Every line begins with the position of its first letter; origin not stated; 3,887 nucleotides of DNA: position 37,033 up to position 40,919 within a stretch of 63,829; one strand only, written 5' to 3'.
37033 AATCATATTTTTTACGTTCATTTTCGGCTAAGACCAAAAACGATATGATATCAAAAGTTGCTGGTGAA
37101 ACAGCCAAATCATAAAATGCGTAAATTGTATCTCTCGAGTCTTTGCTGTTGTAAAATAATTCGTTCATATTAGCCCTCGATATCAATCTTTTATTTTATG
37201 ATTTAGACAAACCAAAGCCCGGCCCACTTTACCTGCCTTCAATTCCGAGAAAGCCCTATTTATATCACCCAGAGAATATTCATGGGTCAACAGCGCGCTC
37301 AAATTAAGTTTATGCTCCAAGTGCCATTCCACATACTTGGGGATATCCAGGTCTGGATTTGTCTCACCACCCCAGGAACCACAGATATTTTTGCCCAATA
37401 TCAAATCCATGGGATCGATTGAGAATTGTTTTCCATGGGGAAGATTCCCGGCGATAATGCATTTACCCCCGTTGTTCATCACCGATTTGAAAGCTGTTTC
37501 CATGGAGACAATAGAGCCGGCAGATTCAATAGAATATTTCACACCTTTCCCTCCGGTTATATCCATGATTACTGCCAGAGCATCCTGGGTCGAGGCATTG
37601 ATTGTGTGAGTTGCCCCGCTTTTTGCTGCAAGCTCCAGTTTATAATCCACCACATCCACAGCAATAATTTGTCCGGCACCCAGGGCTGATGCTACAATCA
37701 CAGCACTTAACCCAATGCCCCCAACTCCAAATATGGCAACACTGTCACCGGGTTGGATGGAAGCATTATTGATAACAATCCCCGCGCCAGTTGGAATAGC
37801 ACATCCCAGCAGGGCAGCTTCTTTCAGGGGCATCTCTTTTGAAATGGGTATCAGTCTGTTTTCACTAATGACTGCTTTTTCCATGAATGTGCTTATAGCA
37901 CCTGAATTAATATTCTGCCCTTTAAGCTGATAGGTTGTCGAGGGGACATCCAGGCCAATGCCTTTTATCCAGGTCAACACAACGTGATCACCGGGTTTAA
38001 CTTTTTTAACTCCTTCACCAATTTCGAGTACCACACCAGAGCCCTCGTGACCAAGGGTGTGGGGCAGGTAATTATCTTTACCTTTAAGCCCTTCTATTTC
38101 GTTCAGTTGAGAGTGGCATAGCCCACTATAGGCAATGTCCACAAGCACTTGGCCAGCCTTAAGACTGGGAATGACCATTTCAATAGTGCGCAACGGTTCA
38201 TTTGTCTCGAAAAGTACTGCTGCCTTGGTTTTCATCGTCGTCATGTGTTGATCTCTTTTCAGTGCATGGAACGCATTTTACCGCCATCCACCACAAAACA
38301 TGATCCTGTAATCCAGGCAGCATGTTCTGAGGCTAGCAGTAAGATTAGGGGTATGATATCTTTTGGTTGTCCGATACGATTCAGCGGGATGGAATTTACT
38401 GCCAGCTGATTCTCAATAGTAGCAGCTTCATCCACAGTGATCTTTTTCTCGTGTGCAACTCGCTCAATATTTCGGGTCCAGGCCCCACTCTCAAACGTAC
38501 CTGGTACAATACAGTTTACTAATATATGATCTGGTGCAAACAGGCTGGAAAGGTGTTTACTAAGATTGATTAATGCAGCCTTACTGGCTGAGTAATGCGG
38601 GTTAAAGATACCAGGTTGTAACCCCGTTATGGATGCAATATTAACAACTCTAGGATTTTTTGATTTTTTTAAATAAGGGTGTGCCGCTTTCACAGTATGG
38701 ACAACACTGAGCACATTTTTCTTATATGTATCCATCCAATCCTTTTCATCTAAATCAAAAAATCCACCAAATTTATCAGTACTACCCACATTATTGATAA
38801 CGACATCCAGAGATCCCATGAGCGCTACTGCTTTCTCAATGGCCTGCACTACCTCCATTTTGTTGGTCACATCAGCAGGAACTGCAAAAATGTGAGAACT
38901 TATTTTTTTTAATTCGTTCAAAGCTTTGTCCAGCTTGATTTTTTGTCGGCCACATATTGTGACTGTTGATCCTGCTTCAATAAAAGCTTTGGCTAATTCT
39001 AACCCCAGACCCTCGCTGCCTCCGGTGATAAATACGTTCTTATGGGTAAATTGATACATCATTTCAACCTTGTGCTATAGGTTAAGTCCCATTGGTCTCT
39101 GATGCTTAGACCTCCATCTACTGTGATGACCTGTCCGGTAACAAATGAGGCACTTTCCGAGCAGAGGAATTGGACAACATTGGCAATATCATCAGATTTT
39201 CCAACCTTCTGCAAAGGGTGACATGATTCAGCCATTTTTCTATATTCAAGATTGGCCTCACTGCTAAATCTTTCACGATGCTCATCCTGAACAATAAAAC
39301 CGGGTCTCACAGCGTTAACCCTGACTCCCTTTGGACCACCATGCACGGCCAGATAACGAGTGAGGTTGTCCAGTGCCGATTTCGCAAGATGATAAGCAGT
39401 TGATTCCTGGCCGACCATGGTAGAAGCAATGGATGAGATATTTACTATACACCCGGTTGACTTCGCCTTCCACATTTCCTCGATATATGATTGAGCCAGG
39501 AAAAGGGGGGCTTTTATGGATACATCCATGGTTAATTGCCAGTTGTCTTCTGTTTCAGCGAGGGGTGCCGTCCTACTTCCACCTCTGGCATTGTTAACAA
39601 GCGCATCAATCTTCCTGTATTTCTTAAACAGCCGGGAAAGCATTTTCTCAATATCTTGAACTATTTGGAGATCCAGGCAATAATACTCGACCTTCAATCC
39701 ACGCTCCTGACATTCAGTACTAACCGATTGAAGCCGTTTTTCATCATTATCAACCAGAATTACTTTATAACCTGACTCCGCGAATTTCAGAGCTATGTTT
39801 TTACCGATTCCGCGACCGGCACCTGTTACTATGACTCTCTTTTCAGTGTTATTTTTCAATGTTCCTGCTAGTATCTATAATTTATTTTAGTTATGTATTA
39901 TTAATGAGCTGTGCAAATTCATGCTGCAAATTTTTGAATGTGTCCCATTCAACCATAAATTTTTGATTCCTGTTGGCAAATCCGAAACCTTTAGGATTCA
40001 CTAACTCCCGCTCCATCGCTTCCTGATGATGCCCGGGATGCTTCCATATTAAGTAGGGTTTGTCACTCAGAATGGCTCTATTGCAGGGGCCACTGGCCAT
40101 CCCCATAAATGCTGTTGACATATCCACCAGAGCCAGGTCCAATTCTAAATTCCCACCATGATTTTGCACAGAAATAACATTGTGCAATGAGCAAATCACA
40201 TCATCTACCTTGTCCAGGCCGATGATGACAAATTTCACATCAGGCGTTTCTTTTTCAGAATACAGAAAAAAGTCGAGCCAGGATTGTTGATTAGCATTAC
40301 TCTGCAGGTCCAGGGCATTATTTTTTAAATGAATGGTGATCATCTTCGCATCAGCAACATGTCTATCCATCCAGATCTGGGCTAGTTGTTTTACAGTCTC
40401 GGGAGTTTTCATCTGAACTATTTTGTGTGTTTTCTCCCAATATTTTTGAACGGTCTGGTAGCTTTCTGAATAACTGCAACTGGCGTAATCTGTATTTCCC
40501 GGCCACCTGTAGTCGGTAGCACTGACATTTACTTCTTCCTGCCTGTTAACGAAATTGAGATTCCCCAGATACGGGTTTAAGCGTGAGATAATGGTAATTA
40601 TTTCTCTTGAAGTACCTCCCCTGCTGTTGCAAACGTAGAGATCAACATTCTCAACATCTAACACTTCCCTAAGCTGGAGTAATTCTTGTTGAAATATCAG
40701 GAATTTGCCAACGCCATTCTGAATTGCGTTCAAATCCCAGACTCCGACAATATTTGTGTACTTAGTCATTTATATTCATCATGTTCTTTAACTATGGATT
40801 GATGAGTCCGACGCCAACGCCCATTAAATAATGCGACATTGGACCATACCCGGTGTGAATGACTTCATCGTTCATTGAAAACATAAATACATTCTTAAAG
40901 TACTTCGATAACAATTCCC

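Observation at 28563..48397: About 20 kb, 15-gene single-strand glycan operon with no export or lipid-priming genes, next to chemotaxis genes and flagellin: candidate undescribed protein (flagellin) glycosylation system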

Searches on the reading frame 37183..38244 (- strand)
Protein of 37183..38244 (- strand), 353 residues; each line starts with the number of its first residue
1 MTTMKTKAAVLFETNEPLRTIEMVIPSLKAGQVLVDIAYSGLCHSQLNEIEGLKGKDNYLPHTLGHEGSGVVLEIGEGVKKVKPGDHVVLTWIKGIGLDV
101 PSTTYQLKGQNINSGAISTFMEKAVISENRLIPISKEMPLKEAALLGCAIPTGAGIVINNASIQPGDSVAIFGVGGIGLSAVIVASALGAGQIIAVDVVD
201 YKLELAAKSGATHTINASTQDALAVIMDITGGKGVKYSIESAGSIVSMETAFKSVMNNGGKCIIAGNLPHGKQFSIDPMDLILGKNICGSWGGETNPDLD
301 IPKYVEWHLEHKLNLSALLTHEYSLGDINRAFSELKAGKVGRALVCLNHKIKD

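Call 3: search_protein_families(library=pfam, proteins=[window:37183-38244:-])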
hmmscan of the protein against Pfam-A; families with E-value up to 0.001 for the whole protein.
window:37183-38244:- (353 aa): 2 families
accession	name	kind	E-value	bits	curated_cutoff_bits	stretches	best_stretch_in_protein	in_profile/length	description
PF00107.32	ADH_zinc_N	-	7.3e-25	87.8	31.8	1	176-306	1-125/129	Zinc-binding dehydrogenase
PF08240.17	ADH_N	-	4.4e-16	59.4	23.5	1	30-135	2-103/104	Alcohol dehydrogenase GroES-like domain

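Call 10: search_protein_families(library=ncbifam, proteins=[window:37183-38244:-], max_evalue=0.00001)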
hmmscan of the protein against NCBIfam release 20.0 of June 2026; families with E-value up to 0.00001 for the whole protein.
window:37183-38244:- (353 aa): 21 families
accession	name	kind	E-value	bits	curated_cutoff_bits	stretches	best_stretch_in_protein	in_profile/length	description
TIGR03989.1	Rxyl_3153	subfamily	1.4e-74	251.6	440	2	110-345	130-368/370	NDMA-dependent alcohol dehydrogenase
TIGR02818.1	adh_III_F_hyde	equivalog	3.2e-68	230.5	543.95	2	103-345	122-366/368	S-(hydroxymethyl)glutathione dehydrogenase/class III alcohol dehydrogenase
TIGR03451.1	mycoS_dep_FDH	equivalog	3.5e-61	207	512.9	2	116-346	127-357/358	S-(hydroxymethyl)mycothiol dehydrogenase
TIGR00692.1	tdh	equivalog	4.8e-36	124.5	458.35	1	18-345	11-338/340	L-threonine 3-dehydrogenase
NF041097.1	keto_inos_dh_IolM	equivalog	5.1e-36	124.2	450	1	18-346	40-388/389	scyllo-inosose 3-dehydrogenase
NF006940.0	PRK09422.1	equivalog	1.1e-34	120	344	1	7-346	2-334/338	alcohol dehydrogenase AdhP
NF003808.0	PRK05396.1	equivalog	2.1e-31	109.1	380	1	13-344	8-337/341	L-threonine 3-dehydrogenase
NF007642.0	PRK10309.1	equivalog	3.9e-29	101.9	550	1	9-336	3-334/347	galactitol-1-phosphate 5-dehydrogenase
NF010344.0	PRK13771.1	subfamily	1.5e-28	99.8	349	1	7-345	2-331/334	putative alcohol dehydrogenase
TIGR03201.1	dearomat_had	equivalog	2.7e-27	95.8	338.65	1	13-345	6-346/349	6-hydroxycyclohex-1-ene-1-carbonyl-CoA dehydrogenase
NF041172.1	AcrlCoa_red_Thmprot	equivalog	8.9e-27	93.9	500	1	7-345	2-332/334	acryloyl-CoA reductase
TIGR03366.1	HpnZ_proposed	hypoth_equivalog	7.8e-24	84.4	328.1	1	114-282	107-269/315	putative phosphonate catabolism associated alcohol dehydrogenase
NF047908.1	AldhRedAhr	equivalog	1.5e-22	79.9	470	1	7-340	5-327/335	NADPH-dependent aldehyde reductase Ahr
TIGR02824.1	quinone_pig3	subfamily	3.9e-20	72.1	296.8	2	120-278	94-249/325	putative NAD(P)H quinone oxidoreductase, PIG3 family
NF007489.0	PRK10083.1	equivalog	4e-18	65.5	376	1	9-332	3-320/339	Zn-dependent oxidoreductase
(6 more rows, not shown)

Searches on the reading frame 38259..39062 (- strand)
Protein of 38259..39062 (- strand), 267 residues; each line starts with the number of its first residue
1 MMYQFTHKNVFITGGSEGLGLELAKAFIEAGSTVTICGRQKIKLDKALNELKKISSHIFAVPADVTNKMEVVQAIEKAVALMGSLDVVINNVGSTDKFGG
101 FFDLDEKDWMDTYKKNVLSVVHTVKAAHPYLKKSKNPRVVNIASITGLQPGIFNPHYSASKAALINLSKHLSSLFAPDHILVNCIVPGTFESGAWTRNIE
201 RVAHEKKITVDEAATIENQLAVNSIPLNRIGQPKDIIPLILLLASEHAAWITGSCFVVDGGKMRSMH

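Call 3: search_protein_families(library=pfam, proteins=[window:38259-39062:-])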
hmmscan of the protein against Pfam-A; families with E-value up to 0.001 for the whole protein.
window:38259-39062:- (267 aa): 3 families
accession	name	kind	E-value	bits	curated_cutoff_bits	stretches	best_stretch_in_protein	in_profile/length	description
PF00106.31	adh_short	-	3.7e-50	170.6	26.6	1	8-196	1-188/195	short chain dehydrogenase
PF13561.12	adh_short_C2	-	2e-43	149.1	27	1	17-261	6-234/236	Enoyl-(Acyl carrier protein) reductase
PF08659.16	KR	-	1.5e-09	38.4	22.6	1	10-172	3-164/180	KR domain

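Call 10: search_protein_families(library=ncbifam, proteins=[window:38259-39062:-], max_evalue=0.00001)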
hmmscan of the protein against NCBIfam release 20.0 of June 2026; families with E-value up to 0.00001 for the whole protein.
window:38259-39062:- (267 aa): 218 families (the best 25 are shown)
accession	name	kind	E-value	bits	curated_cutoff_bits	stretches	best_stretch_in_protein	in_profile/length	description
NF005559.1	PRK07231.1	subfamily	1.4e-58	198.3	215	1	5-263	2-248/249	glucose 1-dehydrogenase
NF005468.0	PRK07062.1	equivalog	1.8e-51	175.2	266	1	2-264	3-263/265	SDR family oxidoreductase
NF009466.0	PRK12826.1-2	subfamily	7e-51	173.1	222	1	7-263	3-245/248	3-oxoacyl-ACP reductase FabG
NF005095.0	PRK06523.1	subfamily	1.3e-50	172.3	231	1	4-265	7-260/261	oxidoreductase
NF004198.0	PRK05653.1-3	equivalog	8.9e-48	162.9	296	1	4-262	4-246/248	3-oxoacyl-ACP reductase FabG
NF009468.0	PRK12826.1-4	equivalog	2e-46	158.8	318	1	1-263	1-248/256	SDR family oxidoreductase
NF052558.1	MBtsdlDhBudC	equivalog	9.1e-45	153.2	270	1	5-263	1-242/250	meso-2,3-butanediol dehydrogenase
NF006070.0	PRK08213.1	subfamily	1.9e-44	152.1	279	1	3-262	8-256/259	gluconate 5-dehydrogenase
TIGR01830.1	3oxo_ACP_reduc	equivalog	2.3e-42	145.3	297.75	1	10-261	1-237/239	3-oxoacyl-[acyl-carrier-protein] reductase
NF004791.0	PRK06138.1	equivalog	7.8e-41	140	312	1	6-262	4-249/252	SDR family oxidoreductase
NF004202.0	PRK05653.2-2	equivalog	2.1e-40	138.9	333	1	1-263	1-248/259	3-oxoacyl-ACP reductase FabG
NF006693.0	PRK09242.1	equivalog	4.4e-40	137.4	328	1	2-264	5-255/258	SDR family oxidoreductase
NF009093.0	PRK12429.1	subfamily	8.2e-40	136.7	258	1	5-261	3-255/259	3-hydroxybutyrate dehydrogenase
TIGR02415.1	23BDH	subfamily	1.5e-39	136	304.35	1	10-261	3-250/254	acetoin reductase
NF006121.0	PRK08265.1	subfamily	2e-39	135.7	294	1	2-261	2-244/263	short chain dehydrogenase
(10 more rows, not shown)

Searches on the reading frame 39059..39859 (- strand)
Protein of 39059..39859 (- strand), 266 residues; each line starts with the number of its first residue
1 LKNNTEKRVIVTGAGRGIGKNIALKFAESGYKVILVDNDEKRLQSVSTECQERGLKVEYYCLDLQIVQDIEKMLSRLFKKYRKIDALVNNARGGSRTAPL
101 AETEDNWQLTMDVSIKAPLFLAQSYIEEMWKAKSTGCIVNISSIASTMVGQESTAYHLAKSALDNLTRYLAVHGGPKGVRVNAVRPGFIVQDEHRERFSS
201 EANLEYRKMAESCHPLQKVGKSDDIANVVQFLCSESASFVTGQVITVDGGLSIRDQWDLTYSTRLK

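Call 3: search_protein_families(library=pfam, proteins=[window:39059-39859:-])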
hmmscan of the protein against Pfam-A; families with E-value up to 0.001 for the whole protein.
window:39059-39859:- (266 aa): 6 families
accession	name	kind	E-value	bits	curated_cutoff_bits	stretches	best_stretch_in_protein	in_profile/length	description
PF13561.12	adh_short_C2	-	2.3e-56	191.4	27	1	13-252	1-236/236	Enoyl-(Acyl carrier protein) reductase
PF00106.31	adh_short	-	2e-44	151.8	26.6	1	7-194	1-187/195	short chain dehydrogenase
PF08659.16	KR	-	1.8e-12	47.9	22.6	1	9-175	3-168/180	KR domain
PF02737.24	3HCDH_N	-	0.00021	21.7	22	1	9-52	2-44/180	3-hydroxyacyl-CoA dehydrogenase, NAD binding domain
PF02719.21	Polysacc_synt_2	-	0.0003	20.5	20.2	1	9-88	1-82/293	Polysaccharide biosynthesis protein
PF01370.27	Epimerase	-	0.00041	20.3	20.9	1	9-174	1-160/240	NAD dependent epimerase/dehydratase family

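Call 10: search_protein_families(library=ncbifam, proteins=[window:39059-39859:-], max_evalue=0.00001)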
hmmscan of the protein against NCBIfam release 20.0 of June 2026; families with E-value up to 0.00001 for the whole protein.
window:39059-39859:- (266 aa): 232 families (the best 25 are shown)
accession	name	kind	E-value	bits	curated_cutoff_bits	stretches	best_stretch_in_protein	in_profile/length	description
NF005559.1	PRK07231.1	subfamily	1.2e-57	195.2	215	1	5-252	3-248/249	glucose 1-dehydrogenase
NF052558.1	MBtsdlDhBudC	equivalog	2.5e-53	181.2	270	1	6-254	3-244/250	meso-2,3-butanediol dehydrogenase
NF009466.0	PRK12826.1-2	subfamily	7.2e-53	179.6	222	1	6-252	3-245/248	3-oxoacyl-ACP reductase FabG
TIGR01830.1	3oxo_ACP_reduc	equivalog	1.9e-51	175.1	297.75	1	9-251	1-238/239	3-oxoacyl-[acyl-carrier-protein] reductase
NF004791.0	PRK06138.1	equivalog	9.6e-51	172.5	312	1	6-253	5-251/252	SDR family oxidoreductase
NF005975.0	PRK08063.1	equivalog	9.3e-49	166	328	1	5-252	3-247/250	enoyl-[acyl-carrier-protein] reductase FabL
NF004778.0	PRK06124.1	equivalog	1.5e-48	165.5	303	1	7-254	12-255/256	SDR family oxidoreductase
NF009386.0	PRK12745.1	equivalog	4.1e-48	163.7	250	1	5-254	4-257/259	3-ketoacyl-ACP reductase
NF004198.0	PRK05653.1-3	equivalog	1.2e-47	162.5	296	1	3-253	4-248/248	3-oxoacyl-ACP reductase FabG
NF004818.0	PRK06172.1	equivalog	1.6e-47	162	336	1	5-251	6-250/253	SDR family oxidoreductase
NF006070.0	PRK08213.1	subfamily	2.1e-47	161.8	279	1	7-253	13-258/259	gluconate 5-dehydrogenase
NF009384.0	PRK12743.1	equivalog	3.6e-47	160.7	264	1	2-253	2-249/258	SDR family oxidoreductase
NF006121.0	PRK08265.1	subfamily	3.7e-47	161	294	1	5-253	6-247/263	short chain dehydrogenase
NF005469.0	PRK07063.1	equivalog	1.3e-46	159.2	306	1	5-253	6-256/260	SDR family oxidoreductase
NF006598.0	PRK09135.1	equivalog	1.6e-46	158.9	288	1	3-253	3-247/249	pteridine reductase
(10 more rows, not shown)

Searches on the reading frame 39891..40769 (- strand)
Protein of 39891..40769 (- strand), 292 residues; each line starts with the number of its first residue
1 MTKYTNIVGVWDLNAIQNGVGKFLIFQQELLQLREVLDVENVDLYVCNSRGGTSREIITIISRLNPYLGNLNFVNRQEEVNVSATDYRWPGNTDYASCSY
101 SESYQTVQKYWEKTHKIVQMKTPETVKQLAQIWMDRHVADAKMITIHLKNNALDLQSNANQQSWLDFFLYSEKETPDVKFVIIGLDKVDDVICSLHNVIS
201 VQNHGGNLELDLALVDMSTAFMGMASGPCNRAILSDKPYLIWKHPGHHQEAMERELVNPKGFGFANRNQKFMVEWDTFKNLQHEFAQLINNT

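Call 3: search_protein_families(library=pfam, proteins=[window:39891-40769:-])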
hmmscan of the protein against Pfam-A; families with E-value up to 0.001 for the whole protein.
window:39891-40769:- (292 aa): 0 families

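Call 10: search_protein_families(library=ncbifam, proteins=[window:39891-40769:-], max_evalue=0.00001)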
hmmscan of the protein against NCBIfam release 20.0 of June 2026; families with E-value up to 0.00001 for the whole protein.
window:39891-40769:- (292 aa): 0 families

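Call 26: search_protein_representatives(protein=window:39891-40769:-)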
Query: 292 residues. Proteins with E-value up to 0.001 (for the whole library): 574; up to 1e-10: 338; up to 1e-30: 32. The best 150 are listed.
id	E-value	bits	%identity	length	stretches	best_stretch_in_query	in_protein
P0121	5.4e-189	643.2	100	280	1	13-292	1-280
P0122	1.7e-60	221.5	37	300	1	5-288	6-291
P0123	3.9e-60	220.3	41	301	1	7-286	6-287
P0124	6.2e-57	209.8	38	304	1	6-291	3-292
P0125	1.6e-54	201.9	36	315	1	4-287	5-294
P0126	4.2e-53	197.2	37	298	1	5-286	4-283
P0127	2.5e-51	191.4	36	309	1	7-289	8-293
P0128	7.0e-49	183.4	36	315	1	7-289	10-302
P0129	4.3e-48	180.8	37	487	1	6-287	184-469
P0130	4.4e-48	180.8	37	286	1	20-290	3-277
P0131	3.1e-47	178.0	37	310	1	5-289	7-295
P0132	9.9e-45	169.8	35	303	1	1-291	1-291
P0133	6.1e-44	167.2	34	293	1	5-291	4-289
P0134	2.9e-43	165.0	47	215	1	122-286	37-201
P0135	1.3e-41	159.6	36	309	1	6-290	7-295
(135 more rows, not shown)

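Call 29: search_solved_structures(query=A1, max_evalue=1)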
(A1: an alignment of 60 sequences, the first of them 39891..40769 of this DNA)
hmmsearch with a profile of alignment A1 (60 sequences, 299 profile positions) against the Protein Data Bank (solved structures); distinct sequences matched with E-value up to 1: 4.
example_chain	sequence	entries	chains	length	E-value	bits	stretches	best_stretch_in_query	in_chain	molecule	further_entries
3zy2_A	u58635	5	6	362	0.054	15.9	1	123-157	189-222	PUTATIVE GDP-FUCOSE PROTEIN O-FUCOSYLTRANSFERASE 1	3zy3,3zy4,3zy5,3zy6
8alk_B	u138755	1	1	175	0.78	12.1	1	131-197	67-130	Ras-related protein Rab-1B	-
3jza_A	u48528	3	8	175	0.83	12.1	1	133-197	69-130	Ras-related protein Rab-1B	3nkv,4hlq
6sku_B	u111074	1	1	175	0.83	12.1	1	133-197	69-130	Ras-related protein Rab-1B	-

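Call 34: predict_structure(alignment_id=A1)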
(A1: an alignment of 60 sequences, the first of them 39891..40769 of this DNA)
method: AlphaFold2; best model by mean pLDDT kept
length: 292 residues; sequences in the alignment: 60
mean_pLDDT: 95.6   pTM: 0.93
mean pLDDT of the five models: 95.6, 95.5, 95.3, 95.2, 94.8
residues with pLDDT >= 90: 271; 70-90: 17; 50-70: 4; < 50: 0
segments of 3 or more residues with pLDDT < 50: none
pLDDT, mean of each block of 10 residues (from residue 1): 93 90 98 98 90 86 98 95 96 89 97 97 98 97 98 94 99 98 98 98 97 98 97 98 93 93 97 98 97 87
secondary structure, 60 per line:
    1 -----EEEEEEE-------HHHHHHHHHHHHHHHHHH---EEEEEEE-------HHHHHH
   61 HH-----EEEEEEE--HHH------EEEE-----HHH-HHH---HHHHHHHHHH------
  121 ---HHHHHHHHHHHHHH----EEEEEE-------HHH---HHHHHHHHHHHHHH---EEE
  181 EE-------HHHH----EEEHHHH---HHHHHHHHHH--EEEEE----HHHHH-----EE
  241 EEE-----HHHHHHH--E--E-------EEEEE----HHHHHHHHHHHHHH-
elements in order: E6-12 H20-37 E41-47 H55-62 E68-74 E86-89 H105-114 H124-137 E142-147 H161-174 E178-182 H190-193 E198-200 H201-204 H208-217 E220-224 H229-233 E239-243 H249-255 E269-273 H278-291

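Call 38: fold_search(model_id=the predicted structure, library=pdb)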
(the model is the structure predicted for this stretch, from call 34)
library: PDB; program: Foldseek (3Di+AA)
matches with E <= 10: 1287; with E <= 0.001: 61
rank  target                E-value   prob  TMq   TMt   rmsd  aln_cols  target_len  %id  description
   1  3tov_A                8.2e-08  1.00  0.59  0.51   6.9       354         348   11  The crystal structure of the glycosyl transferase family 9 from Veillonella parvula DSM 2008 (released 2011-09-21)
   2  2h1h_B                8.5e-06  1.00  0.54  0.51   7.5       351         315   11  E. coli heptosyltransferase WaaC with ADP-2-deoxy-2-fluoro heptose (released 2007-05-22)
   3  2h1h_A                1.0e-05  1.00  0.58  0.53   7.7       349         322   11  E. coli heptosyltransferase WaaC with ADP-2-deoxy-2-fluoro heptose (released 2007-05-22)
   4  2h1f_A                1.1e-05  1.00  0.58  0.54   8.4       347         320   12  E. coli heptosyltransferase WaaC with ADP (released 2007-05-22)
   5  3tov_B                1.8e-05  1.00  0.56  0.48   8.4       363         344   10  The crystal structure of the glycosyl transferase family 9 from Veillonella parvula DSM 2008 (released 2011-09-21)
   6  2gt1_A                2.3e-05  1.00  0.57  0.52   8.5       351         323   12  E. coli heptosyltransferase WaaC. (released 2007-05-01)
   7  1psw                  2.9e-05  1.00  0.62  0.56   6.2       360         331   11  Structure of E. coli ADP-heptose lps heptosyltransferase II (released 2003-07-08)
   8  1f6d_B                6.2e-05  1.00  0.43  0.35  12.2       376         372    9  THE STRUCTURE OF UDP-N-ACETYLGLUCOSAMINE 2-EPIMERASE FROM E. COLI. (released 2000-12-13)
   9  6dfe_B                6.6e-05  1.00  0.57  0.52   7.8       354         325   10  The structure of a ternary complex of E. coli WaaC (released 2018-09-05)
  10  3ot5_D                7.0e-05  1.00  0.44  0.36   9.8       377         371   10  2.2 Angstrom Resolution Crystal Structure of putative UDP-N-acetylglucosamine 2-epimerase from Listeria monocytogenes (released 2010-09-22)
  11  1f6d_A                7.9e-05  1.00  0.48  0.39   9.2       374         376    9  THE STRUCTURE OF UDP-N-ACETYLGLUCOSAMINE 2-EPIMERASE FROM E. COLI. (released 2000-12-13)
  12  6vlc_B                8.4e-05  1.00  0.41  0.34  11.0       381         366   11  Crystal structure of UDP-GlcNAc 2-epimerase from Neisseria meningitidis bound to UDP-GlcNAc (released 2020-11-11)
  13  2gt1_B                1.0e-04  1.00  0.53  0.51   8.1       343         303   10  E. coli heptosyltransferase WaaC. (released 2007-05-01)
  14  4fkz_B                1.2e-04  1.00  0.45  0.37   9.6       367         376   11  Crystal structure of Bacillus subtilis UDP-GlcNAc 2-epimerase in complex with UDP-GlcNAc and UDP (released 2013-05-08)
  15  5wcn_A                1.3e-04  1.00  0.38  0.32  12.7       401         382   10  Structure of a bacterial polysialyltransferase in complex with CDP (released 2017-08-02)
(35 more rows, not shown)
